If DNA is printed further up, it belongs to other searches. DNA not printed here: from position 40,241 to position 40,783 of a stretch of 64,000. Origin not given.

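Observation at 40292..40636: Bacterial-type C2-C2 Zn-ribbon mini-protein encoded as a stand-alone eukaryotic gene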

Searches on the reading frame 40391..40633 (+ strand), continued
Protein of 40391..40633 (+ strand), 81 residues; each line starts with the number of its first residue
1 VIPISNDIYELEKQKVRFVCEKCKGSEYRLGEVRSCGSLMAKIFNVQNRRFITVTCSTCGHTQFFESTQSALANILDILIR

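Call 60: find_encoding_contigs(protein=P0159, flank=3000, max_places=2)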
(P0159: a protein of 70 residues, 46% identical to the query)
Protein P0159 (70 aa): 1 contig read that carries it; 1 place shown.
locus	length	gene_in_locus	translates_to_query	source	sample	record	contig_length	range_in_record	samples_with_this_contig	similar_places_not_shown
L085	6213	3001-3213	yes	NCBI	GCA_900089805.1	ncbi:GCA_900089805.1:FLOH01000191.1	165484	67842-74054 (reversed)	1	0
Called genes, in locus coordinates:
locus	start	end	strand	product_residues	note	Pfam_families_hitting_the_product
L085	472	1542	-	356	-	-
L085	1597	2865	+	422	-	-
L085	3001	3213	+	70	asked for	PF09855:Zn_ribbon_13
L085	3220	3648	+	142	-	-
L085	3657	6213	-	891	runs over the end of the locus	PF26449:DUF8128, PF01935:DUF87 (weak), PF10412:TrwB_AAD_bind, PF12696:TraG-D_C (faint)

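Call 61: find_encoding_contigs(protein=P0021, flank=10000, max_places=2)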
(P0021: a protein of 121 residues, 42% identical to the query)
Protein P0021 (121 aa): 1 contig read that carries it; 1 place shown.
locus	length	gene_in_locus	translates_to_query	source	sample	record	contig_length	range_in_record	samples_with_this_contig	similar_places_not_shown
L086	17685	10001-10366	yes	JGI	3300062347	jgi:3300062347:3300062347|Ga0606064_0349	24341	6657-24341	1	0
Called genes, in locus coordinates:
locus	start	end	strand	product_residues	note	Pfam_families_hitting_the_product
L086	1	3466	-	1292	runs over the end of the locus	PF00664:ABC_membrane, PF00005:ABC_tran, PF02463:SMC_N (faint), PF00664:ABC_membrane, PF00005:ABC_tran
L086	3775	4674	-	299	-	PF12937:F-box-like (weak), PF00071:Ras, PF08477:Roc (weak)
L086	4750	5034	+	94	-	-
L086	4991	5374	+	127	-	PF01852:START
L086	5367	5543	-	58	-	-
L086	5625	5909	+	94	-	-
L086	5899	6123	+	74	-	PF03643:Vps26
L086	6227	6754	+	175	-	PF03643:Vps26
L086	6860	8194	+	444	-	PF01066:CDP-OH_P_transf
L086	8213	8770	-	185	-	PF02130:YbeY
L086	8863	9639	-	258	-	PF00900:Ribosomal_S4e, PF16121:40S_S4_C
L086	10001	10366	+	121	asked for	PF09855:Zn_ribbon_13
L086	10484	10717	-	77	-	-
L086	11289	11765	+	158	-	PF00071:Ras, PF08477:Roc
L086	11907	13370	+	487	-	PF11979:SARA_C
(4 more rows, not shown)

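Call 62: find_encoding_contigs(protein=P0007, flank=10000, max_places=2)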
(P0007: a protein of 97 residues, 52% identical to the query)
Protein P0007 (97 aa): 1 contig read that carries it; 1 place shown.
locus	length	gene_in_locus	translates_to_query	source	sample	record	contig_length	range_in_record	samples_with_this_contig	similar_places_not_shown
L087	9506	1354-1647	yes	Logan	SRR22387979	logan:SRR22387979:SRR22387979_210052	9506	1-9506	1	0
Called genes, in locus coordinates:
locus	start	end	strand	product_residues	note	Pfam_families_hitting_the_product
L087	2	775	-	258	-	?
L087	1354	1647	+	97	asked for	PF09855:Zn_ribbon_13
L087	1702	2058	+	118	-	PF02991:ATG8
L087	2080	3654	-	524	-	PF01336:tRNA_anti-codon (weak), PF00152:tRNA-synt_2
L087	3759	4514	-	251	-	PF01195:Pept_tRNA_hydro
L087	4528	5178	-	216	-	PF00651:BTB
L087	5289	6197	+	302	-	-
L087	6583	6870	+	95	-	-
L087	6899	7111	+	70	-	PF00571:CBS (weak)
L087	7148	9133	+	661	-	PF14750:INTS2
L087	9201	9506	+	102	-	?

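Call 65: search_protein_families(library=pfam, proteins=[P0075, P0083, P0085, P0097, P0107, P0109, P0114, P0115, P0132, P0010], max_evalue=0.01)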
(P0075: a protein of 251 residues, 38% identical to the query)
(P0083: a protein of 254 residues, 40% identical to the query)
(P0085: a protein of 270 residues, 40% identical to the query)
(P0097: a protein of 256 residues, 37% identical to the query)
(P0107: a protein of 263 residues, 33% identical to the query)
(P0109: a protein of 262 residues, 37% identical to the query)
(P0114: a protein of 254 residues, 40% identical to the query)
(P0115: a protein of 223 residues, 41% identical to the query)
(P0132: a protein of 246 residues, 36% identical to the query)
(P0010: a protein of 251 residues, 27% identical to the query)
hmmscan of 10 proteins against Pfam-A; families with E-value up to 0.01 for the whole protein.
P0075 (251 aa): 3 families
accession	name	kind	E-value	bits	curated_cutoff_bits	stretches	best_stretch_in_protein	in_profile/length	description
PF09855.14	Zn_ribbon_13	-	2.9e-21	75.8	23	1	189-250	2-63/63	Nucleic-acid-binding protein containing Zn-ribbon domain (DUF2082)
PF00578.27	AhpC-TSA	-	1.7e-13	51.1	26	1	9-129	2-123/124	AhpC/TSA family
PF08534.16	Redoxin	-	9.9e-11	42.1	26.6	1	9-136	3-137/148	Redoxin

P0083 (254 aa): 4 families
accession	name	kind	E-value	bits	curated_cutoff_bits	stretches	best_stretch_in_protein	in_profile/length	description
PF09855.14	Zn_ribbon_13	-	3e-22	79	23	1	191-253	1-63/63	Nucleic-acid-binding protein containing Zn-ribbon domain (DUF2082)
PF00578.27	AhpC-TSA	-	5.2e-15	55.9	26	1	15-131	4-123/124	AhpC/TSA family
PF08534.16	Redoxin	-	8.2e-12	45.6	26.6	1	16-138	6-137/148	Redoxin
PF13911.12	AhpC-TSA_2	-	6.3e-06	27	27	1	59-114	1-56/114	AhpC/TSA antioxidant enzyme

P0085 (270 aa): 3 families
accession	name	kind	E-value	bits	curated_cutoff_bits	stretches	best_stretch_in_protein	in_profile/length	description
PF09855.14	Zn_ribbon_13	-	1.8e-22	79.7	23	1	207-269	1-63/63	Nucleic-acid-binding protein containing Zn-ribbon domain (DUF2082)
PF00578.27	AhpC-TSA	-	2e-12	47.6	26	1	15-135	5-123/124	AhpC/TSA family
PF08534.16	Redoxin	-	8.1e-09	35.9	26.6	1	15-143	6-138/148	Redoxin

P0097 (256 aa): 4 families
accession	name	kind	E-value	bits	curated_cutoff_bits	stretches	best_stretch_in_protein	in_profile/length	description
PF09855.14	Zn_ribbon_13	-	3e-22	79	23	1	193-255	1-63/63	Nucleic-acid-binding protein containing Zn-ribbon domain (DUF2082)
PF00578.27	AhpC-TSA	-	2.8e-16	60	26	1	10-128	1-123/124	AhpC/TSA family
PF08534.16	Redoxin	-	4.2e-11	43.3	26.6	1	10-134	2-136/148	Redoxin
PF13911.12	AhpC-TSA_2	-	6.5e-06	26.9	27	0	67-111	11-55/114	AhpC/TSA antioxidant enzyme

P0107 (263 aa): 4 families
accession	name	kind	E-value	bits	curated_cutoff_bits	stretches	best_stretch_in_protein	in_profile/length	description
PF09855.14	Zn_ribbon_13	-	9.5e-19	67.8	23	1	200-262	1-63/63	Nucleic-acid-binding protein containing Zn-ribbon domain (DUF2082)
PF00578.27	AhpC-TSA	-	1.5e-17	64.1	26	1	15-132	2-123/124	AhpC/TSA family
PF08534.16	Redoxin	-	3.6e-11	43.5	26.6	1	15-137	3-135/148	Redoxin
PF13911.12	AhpC-TSA_2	-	1.2e-06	29.3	27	1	63-114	3-54/114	AhpC/TSA antioxidant enzyme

P0109 (262 aa): 3 families
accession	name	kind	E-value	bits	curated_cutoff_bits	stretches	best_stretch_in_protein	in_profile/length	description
PF09855.14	Zn_ribbon_13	-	8.8e-21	74.3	23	1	200-261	2-63/63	Nucleic-acid-binding protein containing Zn-ribbon domain (DUF2082)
PF00578.27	AhpC-TSA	-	3e-16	59.9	26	1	15-135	4-123/124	AhpC/TSA family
PF08534.16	Redoxin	-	2.8e-09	37.3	26.6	1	15-142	5-137/148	Redoxin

P0114 (254 aa): 4 families
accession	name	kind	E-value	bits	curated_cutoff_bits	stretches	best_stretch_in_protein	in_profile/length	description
PF09855.14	Zn_ribbon_13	-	2.2e-20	73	23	1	192-254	1-63/63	Nucleic-acid-binding protein containing Zn-ribbon domain (DUF2082)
PF00578.27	AhpC-TSA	-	4.1e-12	46.6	26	1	27-129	15-123/124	AhpC/TSA family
PF08534.16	Redoxin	-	3.4e-05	24.1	26.6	1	16-136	6-137/148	Redoxin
PF13911.12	AhpC-TSA_2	-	0.00024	21.9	27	1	61-131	2-71/114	AhpC/TSA antioxidant enzyme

P0115 (223 aa): 5 families
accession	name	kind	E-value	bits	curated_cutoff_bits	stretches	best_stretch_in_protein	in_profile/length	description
PF09855.14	Zn_ribbon_13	-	3.3e-28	98.1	23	1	161-222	1-62/63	Nucleic-acid-binding protein containing Zn-ribbon domain (DUF2082)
PF00005.33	ABC_tran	-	1.8e-10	42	25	1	4-84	73-137/137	ABC transporter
PF19055.6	ABC2_membrane_7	-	6.2e-06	25.8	22.7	1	113-149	1-37/410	ABC-2 type transporter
PF23903.1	Phage_zn_bind_2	-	0.0069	16.7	27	0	151-167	23-39/44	Phage zinc binding domain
PF12863.12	DUF3821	-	0.0095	16.3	23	0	75-146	75-144/204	Domain of unknown function (DUF3821)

P0132 (246 aa): 4 families
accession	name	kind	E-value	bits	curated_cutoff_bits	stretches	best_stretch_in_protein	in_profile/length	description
PF09855.14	Zn_ribbon_13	-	2.1e-21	76.3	23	1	183-245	1-63/63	Nucleic-acid-binding protein containing Zn-ribbon domain (DUF2082)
PF00578.27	AhpC-TSA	-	2.6e-09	37.5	26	1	10-126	1-123/124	AhpC/TSA family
PF13911.12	AhpC-TSA_2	-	4e-05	24.4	27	1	63-109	7-53/114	AhpC/TSA antioxidant enzyme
PF08534.16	Redoxin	-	0.0085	16.3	26.6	0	11-133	3-137/148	Redoxin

P0010 (251 aa): 1 family
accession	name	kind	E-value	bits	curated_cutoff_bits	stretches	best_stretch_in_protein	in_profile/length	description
PF09855.14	Zn_ribbon_13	-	3.1e-27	95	23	3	183-241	2-60/63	Nucleic-acid-binding protein containing Zn-ribbon domain (DUF2082)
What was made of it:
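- Closest known: AhpC/TSA-Zn_ribbon_13 fusion proteins. Same: They carry the same Zn_ribbon_13 domain at the C-terminus (E 1e-19 to 1e-22) (call 65).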

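Call 72: search_protein_families(library=phrogs, proteins=[P0016, P0028], max_evalue=0.01)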
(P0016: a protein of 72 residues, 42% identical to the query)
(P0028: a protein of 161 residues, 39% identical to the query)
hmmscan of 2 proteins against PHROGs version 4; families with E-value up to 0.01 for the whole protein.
P0016 (72 aa): 6 families
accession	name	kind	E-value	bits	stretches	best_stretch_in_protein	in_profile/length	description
phrog_23186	-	unknown function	0.00099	20.1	1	6-56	15-62/67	-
phrog_15191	-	unknown function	0.0054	17.2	0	39-56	27-44/51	-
phrog_17287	-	unknown function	0.0055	17.9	0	9-24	31-46/72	-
phrog_4173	-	unknown function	0.0061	16.4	1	3-53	170-218/323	-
phrog_2945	-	unknown function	0.0064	17.3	0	3-17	4-18/68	-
phrog_26488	-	unknown function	0.0082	17.4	1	8-60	43-98/104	-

P0028 (161 aa): 0 families

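Call 73: find_related_loci(query=A4, collection=viral_contigs, flank=3000)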
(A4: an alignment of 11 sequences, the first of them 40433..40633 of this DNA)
Query A4 (67 aa) in viral_contigs; peptide patterns used: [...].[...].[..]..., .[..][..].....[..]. (x = any residue, [..] = any of these).
236 stretches matched a pattern; 1 encode a relative of the query (tblastn E <= 1e-3); 1 distinct loci.
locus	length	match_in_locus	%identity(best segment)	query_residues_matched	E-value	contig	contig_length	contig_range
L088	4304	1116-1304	35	4-66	2e-16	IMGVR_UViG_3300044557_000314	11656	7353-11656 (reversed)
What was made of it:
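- Only 1 of 2.9 million viral contigs has a relative (call 73).
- Tried and rejected: Viral route: 1 relative in 2.9 million viral contigs and no PHROG for the Naegleria protein (calls 72, 73).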

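Call 84: search_protein_families(library=padloc, proteins=[P0016, P0166, P0083], max_evalue=0.01)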
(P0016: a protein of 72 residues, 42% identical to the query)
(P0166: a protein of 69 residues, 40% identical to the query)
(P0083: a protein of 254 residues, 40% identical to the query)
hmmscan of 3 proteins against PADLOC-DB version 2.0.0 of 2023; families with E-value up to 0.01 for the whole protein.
P0016 (72 aa): 2 families
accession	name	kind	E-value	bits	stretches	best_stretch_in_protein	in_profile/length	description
PDLC04447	PDC-M14A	-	0.0021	16.5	0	33-54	32-53/152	-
PDLC05059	PDC-S64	-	0.0039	14.2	0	21-62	177-217/339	-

P0166 (69 aa): 0 families

P0083 (254 aa): 0 families

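Call 85: search_solved_structures(query=A4, max_evalue=1)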
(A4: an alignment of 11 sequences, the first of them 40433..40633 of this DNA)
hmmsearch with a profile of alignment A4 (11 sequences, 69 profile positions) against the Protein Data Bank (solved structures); distinct sequences matched with E-value up to 1: 17.
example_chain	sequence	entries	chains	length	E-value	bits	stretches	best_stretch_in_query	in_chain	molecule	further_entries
8hil_L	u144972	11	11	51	0.01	19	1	41-59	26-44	DNA-directed RNA polymerases II, IV and V subunit 12 | DNA-directed RNA polymerase II, IV and V subunit 12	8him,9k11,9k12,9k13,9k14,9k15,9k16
7eu0_L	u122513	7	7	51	0.014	18.6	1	41-59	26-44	DNA-directed RNA polymerases II, IV and V subunit 12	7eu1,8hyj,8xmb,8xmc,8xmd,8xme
9mu7_L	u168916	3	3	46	0.064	16.5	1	42-60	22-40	DNA-directed RNA polymerase II subunit RPB12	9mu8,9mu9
9eh1_L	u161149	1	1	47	0.082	16.1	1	42-60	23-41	RNA polymerase II subunit K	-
2k4x_A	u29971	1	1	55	0.087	16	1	43-58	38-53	30S ribosomal protein S27ae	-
7xmw_A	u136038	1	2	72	0.098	15.9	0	5-19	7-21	AcrVIA2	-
28jc_L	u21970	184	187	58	0.14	15.3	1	42-60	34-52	DNA-directed RNA polymerases I, II, and III subunit RPABC4 | RNA polymerase II subunit K | DNA-directed RNA polymerase II subunit RPB12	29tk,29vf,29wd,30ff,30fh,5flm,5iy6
3h0g_L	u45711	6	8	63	0.21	14.8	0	41-59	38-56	DNA-directed RNA polymerases I, II, and III subunit RPABC4 | RNA polymerase II subunit Rpb12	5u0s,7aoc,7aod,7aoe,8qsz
1qyp_A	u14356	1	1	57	0.3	14.3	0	4-50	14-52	RNA POLYMERASE II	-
7mc1_A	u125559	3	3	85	0.38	14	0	4-21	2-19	Isoform 2 of Zinc finger and BTB domain-containing protein 17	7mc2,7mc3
7q4a_A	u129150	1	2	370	0.45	13.8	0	26-66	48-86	Non-specific serine/threonine protein kinase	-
2waq_B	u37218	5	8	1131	0.45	13.7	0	43-59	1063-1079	DNA-DIRECTED RNA POLYMERASE RPO2 SUBUNIT | DNA-DIRECTED RNA POLYMERASE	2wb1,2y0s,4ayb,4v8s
2pmz_B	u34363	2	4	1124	0.49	13.6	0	43-59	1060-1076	DNA-directed RNA polymerase subunit B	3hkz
5x4z_L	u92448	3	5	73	0.5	13.6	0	38-61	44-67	RNA polymerase subunit, found in RNA polymerase complexes I, II, and III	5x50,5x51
7zok_A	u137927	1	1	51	0.7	13.1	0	40-50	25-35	Adventurous gliding motility protein X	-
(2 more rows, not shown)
